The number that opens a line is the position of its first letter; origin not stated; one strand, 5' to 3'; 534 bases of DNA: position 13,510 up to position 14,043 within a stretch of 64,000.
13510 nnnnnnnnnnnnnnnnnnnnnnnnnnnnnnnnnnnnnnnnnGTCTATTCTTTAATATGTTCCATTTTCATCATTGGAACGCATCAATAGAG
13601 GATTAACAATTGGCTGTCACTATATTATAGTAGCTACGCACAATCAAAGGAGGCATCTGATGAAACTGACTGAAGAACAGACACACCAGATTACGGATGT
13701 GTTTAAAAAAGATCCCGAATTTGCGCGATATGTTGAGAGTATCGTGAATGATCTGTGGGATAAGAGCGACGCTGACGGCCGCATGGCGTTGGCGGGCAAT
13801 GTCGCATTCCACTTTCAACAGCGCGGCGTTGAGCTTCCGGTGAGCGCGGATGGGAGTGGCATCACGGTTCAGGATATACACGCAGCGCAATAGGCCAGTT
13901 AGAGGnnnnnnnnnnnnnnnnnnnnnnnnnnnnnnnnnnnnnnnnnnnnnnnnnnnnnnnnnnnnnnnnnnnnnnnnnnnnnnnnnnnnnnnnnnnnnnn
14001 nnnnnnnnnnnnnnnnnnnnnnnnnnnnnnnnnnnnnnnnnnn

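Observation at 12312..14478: lepA (EF4) split into two intact ORFs by a 355-bp insert carrying an oppositely oriented small gene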

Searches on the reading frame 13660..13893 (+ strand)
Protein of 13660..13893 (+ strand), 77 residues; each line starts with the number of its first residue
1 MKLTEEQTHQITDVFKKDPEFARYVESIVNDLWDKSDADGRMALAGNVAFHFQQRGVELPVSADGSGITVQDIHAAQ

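Call 3: search_protein_families(library=pfam, proteins=[window:13660-13893:+], max_evalue=0.1)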
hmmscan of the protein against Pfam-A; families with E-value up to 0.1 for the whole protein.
window:13660-13893:+ (77 aa): 1 family
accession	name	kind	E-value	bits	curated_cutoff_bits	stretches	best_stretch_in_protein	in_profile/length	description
PF16244.11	DUF4901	-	0.068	13.7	27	1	2-71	75-136/148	YcdB, YcdC repeated domain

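Call 8: find_homologous_proteins(query=window:13660-13890:+, max_evalue=1)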
Query seq(77 aa) (77 aa): 1 proteins with E <= 1 among 1 candidates.
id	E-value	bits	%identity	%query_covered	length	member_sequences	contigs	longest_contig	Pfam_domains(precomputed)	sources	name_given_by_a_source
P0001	7.5e-44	164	100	100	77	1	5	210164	-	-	-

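Call 18: search_protein_families(library=phrogs, proteins=[window:13660-13890:+], max_evalue=1)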
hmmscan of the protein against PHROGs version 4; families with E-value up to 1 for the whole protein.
window:13660-13890:+ (77 aa): 0 families

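Call 36: search_protein_representatives(protein=window:13660-13890:+)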
Query: 77 residues. Proteins with E-value up to 0.001 (for the whole library): 3; up to 1e-10: 1; up to 1e-30: 1. The best 3 are listed.
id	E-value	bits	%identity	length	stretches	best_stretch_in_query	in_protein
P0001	2.4e-44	164.2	100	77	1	1-77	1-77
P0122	1.7e-06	44.2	32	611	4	17-60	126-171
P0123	1.4e-05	41.4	36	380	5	12-37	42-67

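Call 37: predict_structure(protein=window:13660-13890:+)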
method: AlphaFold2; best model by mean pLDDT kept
length: 77 residues; sequences in the alignment: 1
mean_pLDDT: 75.0   pTM: 0.59
mean pLDDT of the five models: 75.0, 73.2, 72.8, 70.7, 66.5
residues with pLDDT >= 90: 0; 70-90: 55; 50-70: 22; < 50: 0
segments of 3 or more residues with pLDDT < 50: none
pLDDT, mean of each block of 10 residues (from residue 1): 78 87 81 68 75 79 61 71
secondary structure, 60 per line:
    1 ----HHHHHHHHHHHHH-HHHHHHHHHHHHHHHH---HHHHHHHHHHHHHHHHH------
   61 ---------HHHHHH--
elements in order: H5-17 H19-34 H38-54 H70-75

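Call 58: search_protein_families(library=pfam, proteins=[P0122, P0123], max_evalue=1)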
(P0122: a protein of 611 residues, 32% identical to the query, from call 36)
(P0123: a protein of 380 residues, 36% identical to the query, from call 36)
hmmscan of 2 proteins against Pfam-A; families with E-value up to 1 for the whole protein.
P0122 (611 aa): 13 families
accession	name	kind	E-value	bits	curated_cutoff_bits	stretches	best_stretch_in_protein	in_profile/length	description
PF01726.22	LexA_DNA_bind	-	1.2e-09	38.3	23.7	1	310-334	27-51/65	LexA DNA binding domain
PF12833.13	HTH_18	-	1e-07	32.6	33.6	0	306-341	42-77/80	Helix-turn-helix domain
PF00126.33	HTH_1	-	0.00013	22.2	26.6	0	78-98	9-29/60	Bacterial regulatory helix-turn-helix protein, lysR family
PF12840.13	HTH_20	-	0.00022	21.6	27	0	252-278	17-42/51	Helix-turn-helix domain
PF09995.15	MPAB_Lcp_cat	-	0.0021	18.6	23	0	9-59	141-186/231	ER-bound oxygenase mpaB/B'/Rubber oxygenase, catalytic domain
PF13412.12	HTH_24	-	0.0069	16.4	21.9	0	542-572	17-47/48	Winged helix-turn-helix DNA-binding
PF22564.2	HAAS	-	0.011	16.6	27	0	184-205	26-47/55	HAAS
PF09339.16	HTH_IclR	-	0.011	15.9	22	1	535-574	11-50/52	IclR helix-turn-helix domain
PF16488.10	ArgoL2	-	0.02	15.6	33.3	0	83-112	4-29/47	Argonaute linker 2 domain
PF00464.25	SHMT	-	0.087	11.9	27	0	179-207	294-322/399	Serine hydroxymethyltransferase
PF21893.1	DUF6918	-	0.09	13.6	27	0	18-47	19-48/141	Family of unknown function (DUF6918)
PF24896.1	Receiver_CRE1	-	0.11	13.1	27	0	157-170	20-33/136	AHK4/CRE1/WOL first receiver domain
PF01022.26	HTH_5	-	0.25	11.7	22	0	547-574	20-47/47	Bacterial regulatory protein, arsR family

P0123 (380 aa): 6 families
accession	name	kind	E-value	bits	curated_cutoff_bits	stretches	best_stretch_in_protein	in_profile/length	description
PF04655.20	APH_6_hur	-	7e-08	32.6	27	0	179-222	141-181/252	Aminoglycoside/hydroxyurea antibiotic resistance kinase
PF25611.1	KCTD_C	-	8.4e-07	29.1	27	0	246-280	41-75/120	KCTD C-terminal domain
PF06086.17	Pox_A30L_A26L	-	0.0054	16.9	23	0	233-315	21-99/220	Orthopoxvirus A26L/A30L protein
PF25474.1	TPR_TmcB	-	0.09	13.1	27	0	156-198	15-57/125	TmcB, TPR repeats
PF20962.2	Phage_p2_ORF12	-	0.26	11.6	27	0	13-42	43-71/89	Lactococcus lactis phage p2, ORF12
PF15123.11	DUF4562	-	0.58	10.6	27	0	142-178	78-114/115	Domain of unknown function (DUF4562)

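Call 60: fold_search(model_id=the predicted structure, library=pdb)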
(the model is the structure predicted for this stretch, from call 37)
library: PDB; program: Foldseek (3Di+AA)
matches with E <= 10: 43; with E <= 0.001: 0
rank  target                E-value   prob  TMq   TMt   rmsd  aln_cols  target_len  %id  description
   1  2r4z_A                1.8e+00  0.11  0.33  0.20   8.7        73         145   16  Ligand Migration and Binding in The Dimeric Hemoglobin of Scapharca Inaequivalvis: Structure of I25W with CO (released 2007-11-27)
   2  3uh5_A                3.0e+00  0.08  0.33  0.20   8.0        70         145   17  HBI (L36F) CO bound (released 2011-12-28)
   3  2av0_A                3.0e+00  0.08  0.33  0.20   8.7        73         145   16  F97L with CO bound (released 2006-03-28)
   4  3sdh_A                3.4e+00  0.08  0.33  0.20   8.6        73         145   16  HIGH RESOLUTION CRYSTALLOGRAPHIC ANALYSIS OF A COOPERATIVE DIMERIC HEMOGLOBIN (released 1993-10-31)
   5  3uh3_A                3.8e+00  0.07  0.33  0.20   8.7        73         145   16  HBI (L36V) CO bound (released 2011-12-28)
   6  3uh7_A                3.8e+00  0.07  0.33  0.20   8.7        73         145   16  HBI (T72G) CO bound (released 2011-12-28)
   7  3uhh_A                3.8e+00  0.07  0.33  0.20   8.7        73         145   16  HBI (M37A) CO bound (released 2011-12-28)
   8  2r4z_B                3.8e+00  0.07  0.34  0.20   8.6        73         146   16  Ligand Migration and Binding in The Dimeric Hemoglobin of Scapharca Inaequivalvis: Structure of I25W with CO (released 2007-11-27)
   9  2auo_A                4.0e+00  0.07  0.33  0.21   7.9        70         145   16  Residue F4 plays a key role in modulating the oxygen affinity and cooperatrivity in Scapharca dimeric hemoglobin (released 2006-03-28)
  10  3ugz_A                4.0e+00  0.07  0.33  0.20   8.6        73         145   16  HBI (L36A) CO bound (released 2011-12-28)
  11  3uhb_A                4.0e+00  0.07  0.33  0.20   8.0        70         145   17  HBI (R104K) CO bound (released 2011-12-28)
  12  6hbi_A                4.0e+00  0.06  0.33  0.20   8.6        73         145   16  SCAPHARCA DIMERIC HEMOGLOBIN, MUTANT T72V, DEOXY FORM (released 1998-11-11)
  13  2r4x_A                4.3e+00  0.06  0.33  0.20   8.0        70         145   17  Ligand Migration and Binding in The Dimeric Hemoglobin of Scapharca Inaequivalvis: H69V/I114M co complex (released 2007-11-27)
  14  2r4w_A                4.6e+00  0.06  0.33  0.20   8.0        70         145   17  Ligand Migration and Binding in The Dimeric Hemoglobin of Scapharca Inaequivalvis: M37F with CO bound (released 2007-11-27)
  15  3uhi_A                4.6e+00  0.06  0.33  0.20   8.7        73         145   16  HBI (K96R) CO bound (released 2011-12-28)
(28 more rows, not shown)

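Call 76: search_protein_families(library=ncbifam, proteins=[window:13660-13890:+], max_evalue=0.01)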
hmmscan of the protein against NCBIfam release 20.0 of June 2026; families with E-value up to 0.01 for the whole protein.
window:13660-13890:+ (77 aa): 0 families
